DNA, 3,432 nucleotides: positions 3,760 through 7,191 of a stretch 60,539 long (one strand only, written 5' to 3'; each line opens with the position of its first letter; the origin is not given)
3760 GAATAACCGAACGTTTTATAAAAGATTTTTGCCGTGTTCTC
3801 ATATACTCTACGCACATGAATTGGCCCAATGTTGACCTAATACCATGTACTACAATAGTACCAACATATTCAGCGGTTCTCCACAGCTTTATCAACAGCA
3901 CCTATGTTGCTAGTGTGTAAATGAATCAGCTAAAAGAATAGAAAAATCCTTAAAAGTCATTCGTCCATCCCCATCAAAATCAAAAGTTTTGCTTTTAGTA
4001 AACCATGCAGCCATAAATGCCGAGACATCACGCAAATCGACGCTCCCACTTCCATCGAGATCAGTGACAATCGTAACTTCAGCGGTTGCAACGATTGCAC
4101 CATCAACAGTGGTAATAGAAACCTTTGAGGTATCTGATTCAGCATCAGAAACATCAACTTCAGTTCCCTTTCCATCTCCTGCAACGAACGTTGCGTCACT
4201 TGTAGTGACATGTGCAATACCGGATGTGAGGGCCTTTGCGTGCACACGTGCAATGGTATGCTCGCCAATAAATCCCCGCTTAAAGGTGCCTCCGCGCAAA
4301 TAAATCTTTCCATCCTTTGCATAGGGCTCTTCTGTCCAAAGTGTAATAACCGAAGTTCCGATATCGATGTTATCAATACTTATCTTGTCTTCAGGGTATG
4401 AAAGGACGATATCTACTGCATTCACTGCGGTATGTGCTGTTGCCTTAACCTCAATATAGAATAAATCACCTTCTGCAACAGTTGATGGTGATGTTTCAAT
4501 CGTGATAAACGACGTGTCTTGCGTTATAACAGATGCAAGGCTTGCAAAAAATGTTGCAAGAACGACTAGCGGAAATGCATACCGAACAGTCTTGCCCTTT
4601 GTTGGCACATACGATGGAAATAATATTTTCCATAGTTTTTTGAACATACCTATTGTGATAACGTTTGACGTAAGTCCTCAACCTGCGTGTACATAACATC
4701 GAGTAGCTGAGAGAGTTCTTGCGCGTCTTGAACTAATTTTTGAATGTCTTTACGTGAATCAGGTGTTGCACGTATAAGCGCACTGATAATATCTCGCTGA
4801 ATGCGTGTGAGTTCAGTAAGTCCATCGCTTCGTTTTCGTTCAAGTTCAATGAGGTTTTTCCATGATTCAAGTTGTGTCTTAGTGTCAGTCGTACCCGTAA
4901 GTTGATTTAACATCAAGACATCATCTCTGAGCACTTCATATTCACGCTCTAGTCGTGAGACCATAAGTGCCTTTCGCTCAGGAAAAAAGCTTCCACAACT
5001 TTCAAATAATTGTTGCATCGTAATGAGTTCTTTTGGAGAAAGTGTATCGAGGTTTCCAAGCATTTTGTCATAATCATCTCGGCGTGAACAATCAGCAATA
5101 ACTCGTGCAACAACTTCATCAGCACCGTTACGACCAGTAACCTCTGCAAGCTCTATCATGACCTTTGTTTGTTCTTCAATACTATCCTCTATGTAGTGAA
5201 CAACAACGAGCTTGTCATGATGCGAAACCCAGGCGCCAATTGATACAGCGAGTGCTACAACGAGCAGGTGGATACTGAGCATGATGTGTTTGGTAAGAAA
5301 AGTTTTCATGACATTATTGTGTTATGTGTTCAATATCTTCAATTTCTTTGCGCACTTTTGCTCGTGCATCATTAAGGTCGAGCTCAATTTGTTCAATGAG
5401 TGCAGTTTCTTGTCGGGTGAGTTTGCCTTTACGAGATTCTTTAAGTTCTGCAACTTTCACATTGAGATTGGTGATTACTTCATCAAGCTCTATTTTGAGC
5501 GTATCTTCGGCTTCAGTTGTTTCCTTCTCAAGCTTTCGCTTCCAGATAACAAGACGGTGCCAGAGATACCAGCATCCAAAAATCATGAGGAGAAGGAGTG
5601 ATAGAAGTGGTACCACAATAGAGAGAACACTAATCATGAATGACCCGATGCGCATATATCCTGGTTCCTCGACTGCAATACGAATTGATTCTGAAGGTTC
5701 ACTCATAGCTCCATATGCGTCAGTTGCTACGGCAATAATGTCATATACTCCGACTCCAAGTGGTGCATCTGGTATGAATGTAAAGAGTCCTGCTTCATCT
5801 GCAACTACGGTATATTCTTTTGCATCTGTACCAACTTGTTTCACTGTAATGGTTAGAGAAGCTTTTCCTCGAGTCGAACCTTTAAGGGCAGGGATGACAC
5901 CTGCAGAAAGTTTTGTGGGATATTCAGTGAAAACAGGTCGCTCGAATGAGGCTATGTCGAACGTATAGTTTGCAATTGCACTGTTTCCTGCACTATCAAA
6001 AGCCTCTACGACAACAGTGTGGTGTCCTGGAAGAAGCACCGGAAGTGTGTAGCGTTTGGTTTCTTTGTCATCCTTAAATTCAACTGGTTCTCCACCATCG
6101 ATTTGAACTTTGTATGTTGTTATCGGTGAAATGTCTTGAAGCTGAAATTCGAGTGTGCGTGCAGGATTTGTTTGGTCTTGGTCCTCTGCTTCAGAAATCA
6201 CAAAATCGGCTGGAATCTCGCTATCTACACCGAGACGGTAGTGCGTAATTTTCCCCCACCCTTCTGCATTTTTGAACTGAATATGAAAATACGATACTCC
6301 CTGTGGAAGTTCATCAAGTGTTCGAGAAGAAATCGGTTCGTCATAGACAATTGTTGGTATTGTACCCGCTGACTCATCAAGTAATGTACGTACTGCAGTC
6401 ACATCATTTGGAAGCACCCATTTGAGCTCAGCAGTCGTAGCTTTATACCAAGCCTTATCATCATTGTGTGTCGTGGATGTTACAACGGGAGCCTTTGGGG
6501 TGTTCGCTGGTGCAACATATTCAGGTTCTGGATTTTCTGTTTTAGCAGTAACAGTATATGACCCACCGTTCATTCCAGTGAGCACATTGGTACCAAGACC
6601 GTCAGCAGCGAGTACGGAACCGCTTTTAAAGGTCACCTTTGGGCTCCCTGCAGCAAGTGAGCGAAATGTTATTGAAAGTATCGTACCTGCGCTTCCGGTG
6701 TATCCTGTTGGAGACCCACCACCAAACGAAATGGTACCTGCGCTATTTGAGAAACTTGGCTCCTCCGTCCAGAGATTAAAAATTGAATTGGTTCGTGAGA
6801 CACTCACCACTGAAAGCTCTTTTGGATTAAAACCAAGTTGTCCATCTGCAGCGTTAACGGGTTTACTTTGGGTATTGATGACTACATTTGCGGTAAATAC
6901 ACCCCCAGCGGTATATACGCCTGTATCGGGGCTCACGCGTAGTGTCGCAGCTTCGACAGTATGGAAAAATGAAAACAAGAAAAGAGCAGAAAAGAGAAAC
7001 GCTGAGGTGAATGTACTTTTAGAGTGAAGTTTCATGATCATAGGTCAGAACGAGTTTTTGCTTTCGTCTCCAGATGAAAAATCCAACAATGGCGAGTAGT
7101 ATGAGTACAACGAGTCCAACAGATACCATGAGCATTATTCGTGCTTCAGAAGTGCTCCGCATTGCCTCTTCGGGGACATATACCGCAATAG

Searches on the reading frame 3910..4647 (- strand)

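Call 35: search_protein_families(library=pfam, proteins=[window:3910-4647:-], max_evalue=0.001)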
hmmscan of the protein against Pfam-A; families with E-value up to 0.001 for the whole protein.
window:3910-4647:- (245 aa): 2 families
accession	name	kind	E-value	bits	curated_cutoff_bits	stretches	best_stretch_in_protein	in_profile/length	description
PF00036.39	EF-hand_1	-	2.7e-05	23.8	25.4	0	220-240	7-27/29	EF hand domain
PF13405.12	EF-hand_6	-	0.00023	21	25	0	220-239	7-26/30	EF-hand domain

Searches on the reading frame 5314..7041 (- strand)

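Call 35: search_protein_families(library=pfam, proteins=[window:5314-7041:-], max_evalue=0.001)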
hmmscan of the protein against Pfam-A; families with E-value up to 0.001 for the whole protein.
window:5314-7041:- (575 aa): 2 families
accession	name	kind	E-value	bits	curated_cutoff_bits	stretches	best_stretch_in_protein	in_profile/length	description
PF19077.6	Big_13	-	3e-09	37.7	27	0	384-451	29-95/102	Bacterial Ig-like domain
PF00963.24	Cohesin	-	6e-05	23.7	24.1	1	44-147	11-123/139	Cohesin domain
